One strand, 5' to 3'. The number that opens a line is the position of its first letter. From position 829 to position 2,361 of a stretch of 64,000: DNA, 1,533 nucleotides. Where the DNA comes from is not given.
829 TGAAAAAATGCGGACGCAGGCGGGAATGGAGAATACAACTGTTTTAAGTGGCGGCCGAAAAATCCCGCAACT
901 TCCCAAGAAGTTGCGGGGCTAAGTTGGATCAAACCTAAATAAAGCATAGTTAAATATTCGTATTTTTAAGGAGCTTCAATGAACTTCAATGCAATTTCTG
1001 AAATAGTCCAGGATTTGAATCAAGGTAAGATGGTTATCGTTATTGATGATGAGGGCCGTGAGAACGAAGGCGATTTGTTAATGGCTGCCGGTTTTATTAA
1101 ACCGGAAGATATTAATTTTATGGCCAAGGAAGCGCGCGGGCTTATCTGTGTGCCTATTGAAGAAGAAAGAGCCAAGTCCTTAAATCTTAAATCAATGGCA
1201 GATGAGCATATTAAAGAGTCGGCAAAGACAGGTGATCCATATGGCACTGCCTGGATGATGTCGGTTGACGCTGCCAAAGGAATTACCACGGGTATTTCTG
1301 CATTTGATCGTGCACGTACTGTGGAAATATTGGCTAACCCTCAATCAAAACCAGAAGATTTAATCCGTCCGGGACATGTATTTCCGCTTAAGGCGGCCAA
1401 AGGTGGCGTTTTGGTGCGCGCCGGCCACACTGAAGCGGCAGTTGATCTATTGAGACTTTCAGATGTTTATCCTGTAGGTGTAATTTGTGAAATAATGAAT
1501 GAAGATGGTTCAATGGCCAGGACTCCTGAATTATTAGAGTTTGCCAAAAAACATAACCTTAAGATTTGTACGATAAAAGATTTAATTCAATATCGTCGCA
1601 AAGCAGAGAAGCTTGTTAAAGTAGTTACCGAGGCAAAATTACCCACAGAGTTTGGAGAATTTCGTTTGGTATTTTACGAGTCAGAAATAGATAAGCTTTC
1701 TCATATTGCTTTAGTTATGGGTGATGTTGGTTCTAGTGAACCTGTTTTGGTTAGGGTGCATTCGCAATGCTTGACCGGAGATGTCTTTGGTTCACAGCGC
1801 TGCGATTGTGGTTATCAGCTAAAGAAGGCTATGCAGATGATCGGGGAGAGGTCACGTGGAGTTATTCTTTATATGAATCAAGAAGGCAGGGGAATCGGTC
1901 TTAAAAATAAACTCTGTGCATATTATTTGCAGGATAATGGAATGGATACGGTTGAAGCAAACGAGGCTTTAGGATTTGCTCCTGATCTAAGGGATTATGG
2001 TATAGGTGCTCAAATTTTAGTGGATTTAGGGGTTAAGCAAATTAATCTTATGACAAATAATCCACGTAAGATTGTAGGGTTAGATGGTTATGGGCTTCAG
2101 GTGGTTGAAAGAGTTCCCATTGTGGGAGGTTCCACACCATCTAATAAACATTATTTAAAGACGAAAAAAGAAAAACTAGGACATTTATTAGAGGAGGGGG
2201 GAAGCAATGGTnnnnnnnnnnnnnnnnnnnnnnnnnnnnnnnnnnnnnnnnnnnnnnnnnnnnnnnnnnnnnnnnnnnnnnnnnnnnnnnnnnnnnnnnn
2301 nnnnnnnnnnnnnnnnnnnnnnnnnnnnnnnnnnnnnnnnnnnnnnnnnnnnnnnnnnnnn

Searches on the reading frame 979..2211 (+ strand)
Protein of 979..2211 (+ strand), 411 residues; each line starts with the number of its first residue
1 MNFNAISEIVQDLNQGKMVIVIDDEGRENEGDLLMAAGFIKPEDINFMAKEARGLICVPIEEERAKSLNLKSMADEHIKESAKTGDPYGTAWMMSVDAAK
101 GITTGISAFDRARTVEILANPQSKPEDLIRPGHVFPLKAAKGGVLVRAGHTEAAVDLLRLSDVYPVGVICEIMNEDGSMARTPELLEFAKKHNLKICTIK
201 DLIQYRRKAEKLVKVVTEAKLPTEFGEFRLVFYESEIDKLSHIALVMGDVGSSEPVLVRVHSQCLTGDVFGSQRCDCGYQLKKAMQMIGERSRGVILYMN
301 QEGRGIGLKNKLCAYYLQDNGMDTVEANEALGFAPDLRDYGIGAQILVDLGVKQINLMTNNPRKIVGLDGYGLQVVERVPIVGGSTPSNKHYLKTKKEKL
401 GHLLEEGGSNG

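Call 96: search_protein_families(library=padloc, alignment_id=A5, max_evalue=0.00001)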
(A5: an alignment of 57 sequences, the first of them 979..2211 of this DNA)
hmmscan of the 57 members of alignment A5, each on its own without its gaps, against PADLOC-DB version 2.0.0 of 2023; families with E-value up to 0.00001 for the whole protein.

A. member 1, window:979-2211:+ (411 aa): 0 families

B. families by the number of members that match (of 57 scanned): 5 families
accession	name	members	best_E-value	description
PDLC02373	dCTPase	2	4.7e-08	-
PDLC04134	mad2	1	9.5e-17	mads_2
PDLC02904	pVip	1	1.7e-11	Viperins associated with kinases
PDLC05027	PDC-S48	1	1.1e-10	-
PDLC02903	pVip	1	4e-10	Viperins not associated with kinases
